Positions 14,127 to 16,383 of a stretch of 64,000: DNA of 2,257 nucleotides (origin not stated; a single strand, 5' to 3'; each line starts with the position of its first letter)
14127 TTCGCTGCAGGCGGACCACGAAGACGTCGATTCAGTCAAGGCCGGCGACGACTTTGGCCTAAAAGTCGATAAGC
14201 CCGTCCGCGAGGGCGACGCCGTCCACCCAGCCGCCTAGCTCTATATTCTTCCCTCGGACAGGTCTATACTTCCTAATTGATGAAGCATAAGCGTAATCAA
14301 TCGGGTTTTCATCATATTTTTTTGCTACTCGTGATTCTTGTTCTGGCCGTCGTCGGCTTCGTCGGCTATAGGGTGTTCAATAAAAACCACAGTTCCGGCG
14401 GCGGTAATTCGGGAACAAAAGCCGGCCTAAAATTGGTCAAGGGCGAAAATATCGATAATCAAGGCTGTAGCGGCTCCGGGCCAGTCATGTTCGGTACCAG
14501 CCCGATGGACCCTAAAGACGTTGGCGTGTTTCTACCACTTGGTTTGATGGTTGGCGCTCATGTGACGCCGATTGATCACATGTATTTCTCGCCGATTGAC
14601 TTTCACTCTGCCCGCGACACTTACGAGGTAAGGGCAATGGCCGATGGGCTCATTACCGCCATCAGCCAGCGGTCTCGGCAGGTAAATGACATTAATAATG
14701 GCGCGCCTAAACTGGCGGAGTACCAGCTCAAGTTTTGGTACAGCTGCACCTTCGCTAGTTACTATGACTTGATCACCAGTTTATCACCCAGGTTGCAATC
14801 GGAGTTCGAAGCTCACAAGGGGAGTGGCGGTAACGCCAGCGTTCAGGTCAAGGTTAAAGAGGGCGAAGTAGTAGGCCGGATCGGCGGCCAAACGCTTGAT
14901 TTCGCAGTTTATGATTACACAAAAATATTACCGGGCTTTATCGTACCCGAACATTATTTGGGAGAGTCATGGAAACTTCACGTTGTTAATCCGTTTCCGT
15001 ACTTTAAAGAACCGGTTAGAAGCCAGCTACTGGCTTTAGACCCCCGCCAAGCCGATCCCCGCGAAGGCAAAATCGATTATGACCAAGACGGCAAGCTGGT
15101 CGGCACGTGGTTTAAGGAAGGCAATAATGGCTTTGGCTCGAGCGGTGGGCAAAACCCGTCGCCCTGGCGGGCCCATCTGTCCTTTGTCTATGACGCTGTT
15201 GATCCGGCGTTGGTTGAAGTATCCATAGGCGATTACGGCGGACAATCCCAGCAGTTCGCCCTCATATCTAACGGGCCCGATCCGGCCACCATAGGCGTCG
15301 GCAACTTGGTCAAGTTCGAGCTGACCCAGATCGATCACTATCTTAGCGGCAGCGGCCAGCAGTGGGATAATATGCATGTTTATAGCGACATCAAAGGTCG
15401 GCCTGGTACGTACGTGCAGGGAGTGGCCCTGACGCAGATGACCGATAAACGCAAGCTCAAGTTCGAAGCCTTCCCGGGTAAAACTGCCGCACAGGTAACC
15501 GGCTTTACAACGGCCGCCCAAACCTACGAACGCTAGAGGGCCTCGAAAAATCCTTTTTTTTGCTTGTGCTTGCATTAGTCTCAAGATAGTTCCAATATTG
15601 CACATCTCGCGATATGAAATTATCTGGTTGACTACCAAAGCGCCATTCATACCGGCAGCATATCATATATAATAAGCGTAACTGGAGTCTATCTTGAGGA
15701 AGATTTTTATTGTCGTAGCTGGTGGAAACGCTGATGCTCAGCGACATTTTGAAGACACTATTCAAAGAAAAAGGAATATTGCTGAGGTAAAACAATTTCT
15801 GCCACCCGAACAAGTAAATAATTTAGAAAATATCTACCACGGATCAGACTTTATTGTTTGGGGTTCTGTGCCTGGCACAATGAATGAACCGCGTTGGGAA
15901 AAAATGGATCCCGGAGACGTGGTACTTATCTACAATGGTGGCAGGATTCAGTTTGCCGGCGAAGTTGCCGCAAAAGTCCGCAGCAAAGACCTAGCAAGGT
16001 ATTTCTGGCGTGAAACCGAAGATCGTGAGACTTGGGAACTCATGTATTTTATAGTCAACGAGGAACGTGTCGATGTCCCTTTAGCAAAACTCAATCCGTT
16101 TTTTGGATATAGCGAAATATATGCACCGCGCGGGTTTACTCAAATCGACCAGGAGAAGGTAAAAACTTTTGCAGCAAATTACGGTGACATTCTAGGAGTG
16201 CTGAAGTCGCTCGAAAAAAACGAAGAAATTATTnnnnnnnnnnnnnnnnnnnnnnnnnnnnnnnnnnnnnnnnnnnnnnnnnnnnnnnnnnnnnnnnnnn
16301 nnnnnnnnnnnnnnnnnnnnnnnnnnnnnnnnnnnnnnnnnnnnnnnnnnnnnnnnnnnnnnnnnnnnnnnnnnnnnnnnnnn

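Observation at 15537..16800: Low-GC islet with one gene fusing a PUA-like (EVE/ASCH-like) domain to a putative nuclease domain: candidate modification-dependent restriction enzyme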

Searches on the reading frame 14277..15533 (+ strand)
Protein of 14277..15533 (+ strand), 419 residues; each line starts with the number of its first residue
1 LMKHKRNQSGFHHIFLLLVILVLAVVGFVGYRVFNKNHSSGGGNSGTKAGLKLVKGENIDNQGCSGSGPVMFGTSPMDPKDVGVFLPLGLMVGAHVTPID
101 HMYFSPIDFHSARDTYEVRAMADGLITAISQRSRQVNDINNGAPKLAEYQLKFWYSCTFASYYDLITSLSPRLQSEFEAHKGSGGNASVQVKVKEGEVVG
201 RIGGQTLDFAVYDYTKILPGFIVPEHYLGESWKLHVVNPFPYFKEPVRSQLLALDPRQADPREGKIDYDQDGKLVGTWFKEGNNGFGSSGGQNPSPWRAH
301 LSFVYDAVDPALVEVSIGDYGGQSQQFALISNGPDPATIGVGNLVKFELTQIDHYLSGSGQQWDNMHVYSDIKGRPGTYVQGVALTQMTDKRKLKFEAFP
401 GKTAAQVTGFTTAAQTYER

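Call 74: find_related_loci(query=window:14277-15533:+, collection=metagenome_contigs, flank=5000)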
Query window:14277-15533:+ (419 aa) in metagenome_contigs; peptide patterns used: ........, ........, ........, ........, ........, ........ (x = any residue, [..] = any of these).
152 stretches matched a pattern; 110 encode a relative of the query (tblastn E <= 1e-3); the best 80 are kept; 80 distinct loci.
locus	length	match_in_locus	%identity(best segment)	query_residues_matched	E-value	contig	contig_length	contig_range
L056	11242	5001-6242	70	15-419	0e+0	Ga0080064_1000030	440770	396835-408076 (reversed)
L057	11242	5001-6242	70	15-419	0e+0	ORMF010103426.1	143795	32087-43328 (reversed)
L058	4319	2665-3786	74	47-419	0e+0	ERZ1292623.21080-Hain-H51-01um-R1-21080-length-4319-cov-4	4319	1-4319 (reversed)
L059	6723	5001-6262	72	1-419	0e+0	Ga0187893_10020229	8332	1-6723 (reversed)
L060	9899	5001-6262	72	1-419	0e+0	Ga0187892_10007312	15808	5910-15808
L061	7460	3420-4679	71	1-419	0e+0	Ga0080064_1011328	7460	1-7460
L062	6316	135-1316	63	33-419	7e-169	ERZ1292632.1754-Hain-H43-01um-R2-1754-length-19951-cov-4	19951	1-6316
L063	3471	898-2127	47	5-419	2e-120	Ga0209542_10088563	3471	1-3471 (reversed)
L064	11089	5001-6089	49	55-419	1e-106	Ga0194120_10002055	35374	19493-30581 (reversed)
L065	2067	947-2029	49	63-419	3e-110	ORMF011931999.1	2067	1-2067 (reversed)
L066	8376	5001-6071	49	63-419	2e-104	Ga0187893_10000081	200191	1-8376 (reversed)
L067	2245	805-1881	48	63-419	3e-109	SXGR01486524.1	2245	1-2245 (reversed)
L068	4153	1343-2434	44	40-419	1e-104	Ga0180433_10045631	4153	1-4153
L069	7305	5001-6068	47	63-419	3e-103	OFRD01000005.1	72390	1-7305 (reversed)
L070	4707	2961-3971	50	74-419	2e-103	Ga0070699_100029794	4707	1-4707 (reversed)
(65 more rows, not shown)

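Call 77: search_protein_families(library=pfam, proteins=[window:14277-15533:+], max_evalue=0.001)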
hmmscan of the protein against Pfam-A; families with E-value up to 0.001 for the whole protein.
window:14277-15533:+ (419 aa): 0 families

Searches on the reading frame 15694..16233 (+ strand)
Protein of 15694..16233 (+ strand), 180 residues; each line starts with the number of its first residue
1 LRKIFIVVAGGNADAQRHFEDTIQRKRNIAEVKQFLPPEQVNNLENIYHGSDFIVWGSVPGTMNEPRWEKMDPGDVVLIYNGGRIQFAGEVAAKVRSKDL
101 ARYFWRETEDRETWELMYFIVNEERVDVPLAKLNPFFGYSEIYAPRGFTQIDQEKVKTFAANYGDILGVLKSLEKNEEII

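Call 70: search_solved_structures(query=A3, max_evalue=1, show_alignments=1)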
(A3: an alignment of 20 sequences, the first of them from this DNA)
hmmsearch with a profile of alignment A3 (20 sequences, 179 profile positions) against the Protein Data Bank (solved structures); distinct sequences matched with E-value up to 1: 4.
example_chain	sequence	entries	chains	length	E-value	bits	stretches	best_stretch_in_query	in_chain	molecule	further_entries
6p0f_A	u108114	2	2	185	5.2e-06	29.3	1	3-145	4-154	GTPase subunit of restriction endonuclease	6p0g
6ut5_A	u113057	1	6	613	0.00018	24.3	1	3-145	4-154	GTPase subunit of restriction endonuclease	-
2ar1_A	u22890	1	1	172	0.57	12.9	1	15-82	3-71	hypothetical protein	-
1aoy_A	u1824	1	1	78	0.9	12.3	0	143-166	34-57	ARGININE REPRESSOR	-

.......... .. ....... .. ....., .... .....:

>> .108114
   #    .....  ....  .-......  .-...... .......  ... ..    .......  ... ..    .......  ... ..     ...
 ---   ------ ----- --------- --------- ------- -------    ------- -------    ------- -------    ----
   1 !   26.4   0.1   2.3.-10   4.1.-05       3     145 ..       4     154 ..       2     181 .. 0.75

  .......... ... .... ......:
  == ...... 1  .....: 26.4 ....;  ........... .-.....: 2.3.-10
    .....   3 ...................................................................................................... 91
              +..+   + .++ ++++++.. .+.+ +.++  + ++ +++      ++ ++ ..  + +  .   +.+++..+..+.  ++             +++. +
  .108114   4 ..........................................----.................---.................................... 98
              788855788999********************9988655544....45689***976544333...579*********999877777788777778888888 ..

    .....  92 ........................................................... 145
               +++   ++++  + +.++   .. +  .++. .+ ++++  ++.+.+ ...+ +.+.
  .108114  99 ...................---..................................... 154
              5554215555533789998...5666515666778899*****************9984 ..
